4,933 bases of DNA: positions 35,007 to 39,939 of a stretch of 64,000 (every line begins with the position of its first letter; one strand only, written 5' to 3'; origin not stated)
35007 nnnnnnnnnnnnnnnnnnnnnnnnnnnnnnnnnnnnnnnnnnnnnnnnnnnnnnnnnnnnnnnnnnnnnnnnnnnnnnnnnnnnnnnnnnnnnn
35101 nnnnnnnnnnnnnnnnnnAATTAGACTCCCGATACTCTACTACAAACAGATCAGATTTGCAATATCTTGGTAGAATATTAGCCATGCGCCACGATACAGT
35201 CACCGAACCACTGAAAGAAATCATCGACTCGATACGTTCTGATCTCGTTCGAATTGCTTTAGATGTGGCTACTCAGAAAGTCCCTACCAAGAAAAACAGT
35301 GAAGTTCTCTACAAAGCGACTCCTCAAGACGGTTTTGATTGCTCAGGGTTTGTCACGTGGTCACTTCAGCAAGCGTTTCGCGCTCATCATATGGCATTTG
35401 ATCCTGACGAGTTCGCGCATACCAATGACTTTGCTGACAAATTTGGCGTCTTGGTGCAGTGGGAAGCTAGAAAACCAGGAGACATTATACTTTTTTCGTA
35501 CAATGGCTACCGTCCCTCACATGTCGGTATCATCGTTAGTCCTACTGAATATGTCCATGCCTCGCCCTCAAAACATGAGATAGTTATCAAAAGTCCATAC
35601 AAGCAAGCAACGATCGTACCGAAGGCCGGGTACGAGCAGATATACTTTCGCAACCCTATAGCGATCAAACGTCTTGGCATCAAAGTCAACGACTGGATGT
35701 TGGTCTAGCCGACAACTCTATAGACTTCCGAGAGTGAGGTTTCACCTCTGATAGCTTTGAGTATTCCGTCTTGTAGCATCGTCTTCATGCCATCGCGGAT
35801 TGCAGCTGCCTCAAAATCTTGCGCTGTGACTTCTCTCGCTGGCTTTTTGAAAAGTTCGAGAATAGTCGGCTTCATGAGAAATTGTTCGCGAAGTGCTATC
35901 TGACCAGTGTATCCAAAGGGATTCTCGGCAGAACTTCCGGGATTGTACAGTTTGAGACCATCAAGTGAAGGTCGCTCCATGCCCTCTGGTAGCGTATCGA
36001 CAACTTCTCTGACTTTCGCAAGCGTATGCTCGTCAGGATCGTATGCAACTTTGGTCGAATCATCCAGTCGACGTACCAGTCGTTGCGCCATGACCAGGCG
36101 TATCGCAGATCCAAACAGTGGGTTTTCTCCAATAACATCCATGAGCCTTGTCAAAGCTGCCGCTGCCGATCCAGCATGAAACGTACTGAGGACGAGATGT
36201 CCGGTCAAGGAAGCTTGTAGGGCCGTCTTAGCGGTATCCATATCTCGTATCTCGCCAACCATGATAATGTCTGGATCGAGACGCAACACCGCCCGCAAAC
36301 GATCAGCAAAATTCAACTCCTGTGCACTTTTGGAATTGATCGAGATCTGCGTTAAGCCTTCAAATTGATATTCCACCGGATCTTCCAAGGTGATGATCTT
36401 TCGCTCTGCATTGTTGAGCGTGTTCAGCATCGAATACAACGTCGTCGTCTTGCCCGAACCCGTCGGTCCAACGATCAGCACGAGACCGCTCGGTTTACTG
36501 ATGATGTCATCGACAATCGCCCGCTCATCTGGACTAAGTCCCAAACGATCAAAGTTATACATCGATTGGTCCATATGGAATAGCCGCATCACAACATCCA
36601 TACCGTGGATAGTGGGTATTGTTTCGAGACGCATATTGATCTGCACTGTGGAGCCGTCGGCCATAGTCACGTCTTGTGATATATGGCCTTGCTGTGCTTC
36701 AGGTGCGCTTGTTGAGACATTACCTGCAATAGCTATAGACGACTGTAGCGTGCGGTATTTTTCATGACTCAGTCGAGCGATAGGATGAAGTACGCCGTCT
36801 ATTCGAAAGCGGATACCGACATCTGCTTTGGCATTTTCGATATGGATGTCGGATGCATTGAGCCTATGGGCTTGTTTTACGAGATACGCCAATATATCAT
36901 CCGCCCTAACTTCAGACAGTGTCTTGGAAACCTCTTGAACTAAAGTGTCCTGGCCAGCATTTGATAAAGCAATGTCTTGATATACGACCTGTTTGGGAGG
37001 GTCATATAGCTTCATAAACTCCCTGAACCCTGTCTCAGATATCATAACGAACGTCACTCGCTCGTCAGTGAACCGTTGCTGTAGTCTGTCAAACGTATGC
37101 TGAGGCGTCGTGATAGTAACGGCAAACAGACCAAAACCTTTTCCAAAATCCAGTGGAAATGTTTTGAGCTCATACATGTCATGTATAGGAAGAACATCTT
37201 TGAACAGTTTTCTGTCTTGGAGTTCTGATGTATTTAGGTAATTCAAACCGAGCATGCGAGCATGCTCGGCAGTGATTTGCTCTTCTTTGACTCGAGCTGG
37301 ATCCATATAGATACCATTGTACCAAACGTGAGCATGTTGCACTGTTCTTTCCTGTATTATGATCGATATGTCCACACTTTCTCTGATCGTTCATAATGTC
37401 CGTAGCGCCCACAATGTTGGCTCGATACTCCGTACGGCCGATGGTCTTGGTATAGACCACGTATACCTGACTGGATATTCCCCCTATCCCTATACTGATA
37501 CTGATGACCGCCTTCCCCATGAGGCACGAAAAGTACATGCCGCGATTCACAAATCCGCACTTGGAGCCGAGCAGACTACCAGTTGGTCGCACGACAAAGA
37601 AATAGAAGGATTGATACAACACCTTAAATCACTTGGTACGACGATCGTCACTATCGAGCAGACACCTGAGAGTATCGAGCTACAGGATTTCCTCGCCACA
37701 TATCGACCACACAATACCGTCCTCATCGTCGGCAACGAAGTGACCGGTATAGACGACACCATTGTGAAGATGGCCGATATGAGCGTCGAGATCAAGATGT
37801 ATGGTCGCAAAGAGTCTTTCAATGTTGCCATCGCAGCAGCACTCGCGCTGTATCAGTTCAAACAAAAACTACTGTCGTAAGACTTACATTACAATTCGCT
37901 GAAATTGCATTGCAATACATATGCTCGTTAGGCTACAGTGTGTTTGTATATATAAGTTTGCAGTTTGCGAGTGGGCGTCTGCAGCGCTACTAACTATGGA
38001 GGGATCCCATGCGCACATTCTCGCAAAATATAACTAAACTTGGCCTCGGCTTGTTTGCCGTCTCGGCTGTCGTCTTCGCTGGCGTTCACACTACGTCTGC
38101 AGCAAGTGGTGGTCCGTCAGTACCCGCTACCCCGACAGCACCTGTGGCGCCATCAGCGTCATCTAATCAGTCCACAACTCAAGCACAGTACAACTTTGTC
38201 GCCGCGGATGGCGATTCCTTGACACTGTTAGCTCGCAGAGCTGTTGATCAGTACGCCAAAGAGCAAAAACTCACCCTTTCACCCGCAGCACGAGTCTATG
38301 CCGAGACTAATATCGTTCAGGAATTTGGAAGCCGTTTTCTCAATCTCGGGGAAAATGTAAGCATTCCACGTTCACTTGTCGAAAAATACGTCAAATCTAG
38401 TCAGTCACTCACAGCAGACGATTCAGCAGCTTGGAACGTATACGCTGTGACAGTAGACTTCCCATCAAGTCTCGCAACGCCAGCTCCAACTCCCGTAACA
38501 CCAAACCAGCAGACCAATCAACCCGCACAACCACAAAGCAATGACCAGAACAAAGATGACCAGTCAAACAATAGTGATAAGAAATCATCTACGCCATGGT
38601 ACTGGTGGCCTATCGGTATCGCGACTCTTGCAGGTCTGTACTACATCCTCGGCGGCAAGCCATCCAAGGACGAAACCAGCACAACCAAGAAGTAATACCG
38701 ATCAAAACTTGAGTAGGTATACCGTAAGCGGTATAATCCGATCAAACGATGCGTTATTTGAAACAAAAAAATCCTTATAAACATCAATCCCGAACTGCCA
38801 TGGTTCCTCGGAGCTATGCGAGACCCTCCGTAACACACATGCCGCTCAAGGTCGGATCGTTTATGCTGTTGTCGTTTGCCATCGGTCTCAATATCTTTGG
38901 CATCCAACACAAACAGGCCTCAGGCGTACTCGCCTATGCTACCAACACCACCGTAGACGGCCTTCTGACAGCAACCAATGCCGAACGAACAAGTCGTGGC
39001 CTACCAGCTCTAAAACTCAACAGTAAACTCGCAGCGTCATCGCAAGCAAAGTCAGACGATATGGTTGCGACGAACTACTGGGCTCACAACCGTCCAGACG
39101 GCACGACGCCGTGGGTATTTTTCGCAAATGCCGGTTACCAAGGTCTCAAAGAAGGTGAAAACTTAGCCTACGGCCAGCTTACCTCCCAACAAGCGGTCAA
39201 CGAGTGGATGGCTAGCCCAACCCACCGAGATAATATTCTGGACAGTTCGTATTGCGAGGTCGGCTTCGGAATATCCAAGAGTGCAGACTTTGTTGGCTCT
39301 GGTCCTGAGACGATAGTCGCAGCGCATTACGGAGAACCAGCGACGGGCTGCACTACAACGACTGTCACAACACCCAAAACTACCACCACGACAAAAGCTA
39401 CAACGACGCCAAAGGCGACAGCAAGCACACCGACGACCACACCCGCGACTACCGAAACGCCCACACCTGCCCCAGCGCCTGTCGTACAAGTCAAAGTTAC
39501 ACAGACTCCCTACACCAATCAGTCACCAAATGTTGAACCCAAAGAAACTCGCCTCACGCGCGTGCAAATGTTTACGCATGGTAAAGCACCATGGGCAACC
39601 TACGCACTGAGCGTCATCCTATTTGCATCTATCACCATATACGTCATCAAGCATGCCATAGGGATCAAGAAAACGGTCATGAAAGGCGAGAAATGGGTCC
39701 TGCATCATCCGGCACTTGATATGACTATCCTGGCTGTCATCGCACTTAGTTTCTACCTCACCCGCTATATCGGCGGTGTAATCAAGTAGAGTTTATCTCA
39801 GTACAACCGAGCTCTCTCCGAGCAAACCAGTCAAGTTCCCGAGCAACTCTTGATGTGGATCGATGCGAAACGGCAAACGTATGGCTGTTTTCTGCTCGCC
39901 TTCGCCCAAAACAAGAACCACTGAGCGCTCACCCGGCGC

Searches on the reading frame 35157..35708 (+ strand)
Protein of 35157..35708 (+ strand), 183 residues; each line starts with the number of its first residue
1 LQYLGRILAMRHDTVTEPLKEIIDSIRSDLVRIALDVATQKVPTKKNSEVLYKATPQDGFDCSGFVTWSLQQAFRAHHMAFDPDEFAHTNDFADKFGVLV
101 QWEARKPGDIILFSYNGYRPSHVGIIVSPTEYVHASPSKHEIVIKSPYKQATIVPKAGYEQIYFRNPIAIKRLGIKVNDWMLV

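Call 105: search_protein_families(library=pfam, proteins=[window:35157-35708:+], max_evalue=0.00001)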
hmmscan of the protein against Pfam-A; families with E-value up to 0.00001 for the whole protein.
window:35157-35708:+ (183 aa): 1 family
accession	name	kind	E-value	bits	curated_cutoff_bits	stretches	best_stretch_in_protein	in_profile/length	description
PF00877.26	NLPC_P60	-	2.2e-10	40.9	23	1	55-150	9-94/105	NlpC/P60 family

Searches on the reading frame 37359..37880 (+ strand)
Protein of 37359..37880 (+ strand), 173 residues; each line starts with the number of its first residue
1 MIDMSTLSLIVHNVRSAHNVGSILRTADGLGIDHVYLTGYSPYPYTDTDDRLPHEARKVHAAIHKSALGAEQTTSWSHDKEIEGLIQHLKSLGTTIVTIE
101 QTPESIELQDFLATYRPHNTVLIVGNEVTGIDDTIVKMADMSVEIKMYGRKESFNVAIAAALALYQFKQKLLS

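Call 105: search_protein_families(library=pfam, proteins=[window:37359-37880:+], max_evalue=0.00001)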
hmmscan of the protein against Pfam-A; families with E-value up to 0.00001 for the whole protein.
window:37359-37880:+ (173 aa): 1 family
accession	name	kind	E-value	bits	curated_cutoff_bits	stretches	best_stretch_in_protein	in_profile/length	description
PF00588.24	SpoU_methylase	-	1.7e-26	93.4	29.7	1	7-165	2-142/142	SpoU rRNA Methylase family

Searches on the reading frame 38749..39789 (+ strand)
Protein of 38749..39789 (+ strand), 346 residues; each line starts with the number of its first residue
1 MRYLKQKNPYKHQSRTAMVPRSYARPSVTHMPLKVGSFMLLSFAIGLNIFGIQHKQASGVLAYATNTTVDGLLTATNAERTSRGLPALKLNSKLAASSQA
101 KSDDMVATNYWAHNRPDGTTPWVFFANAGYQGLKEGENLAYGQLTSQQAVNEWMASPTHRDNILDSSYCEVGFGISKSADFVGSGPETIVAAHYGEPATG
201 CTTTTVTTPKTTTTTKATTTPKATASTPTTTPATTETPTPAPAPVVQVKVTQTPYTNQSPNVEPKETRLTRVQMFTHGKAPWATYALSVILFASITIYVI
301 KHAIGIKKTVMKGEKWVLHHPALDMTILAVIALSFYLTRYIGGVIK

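Call 106: search_protein_families(library=pfam, proteins=[window:38749-39789:+], max_evalue=0.00001)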
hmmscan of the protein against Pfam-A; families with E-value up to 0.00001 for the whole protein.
window:38749-39789:+ (346 aa): 1 family
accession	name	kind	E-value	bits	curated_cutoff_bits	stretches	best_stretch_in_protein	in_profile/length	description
PF00188.32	CAP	-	2.1e-21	77.4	21.1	1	73-181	1-108/117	Cysteine-rich secretory protein family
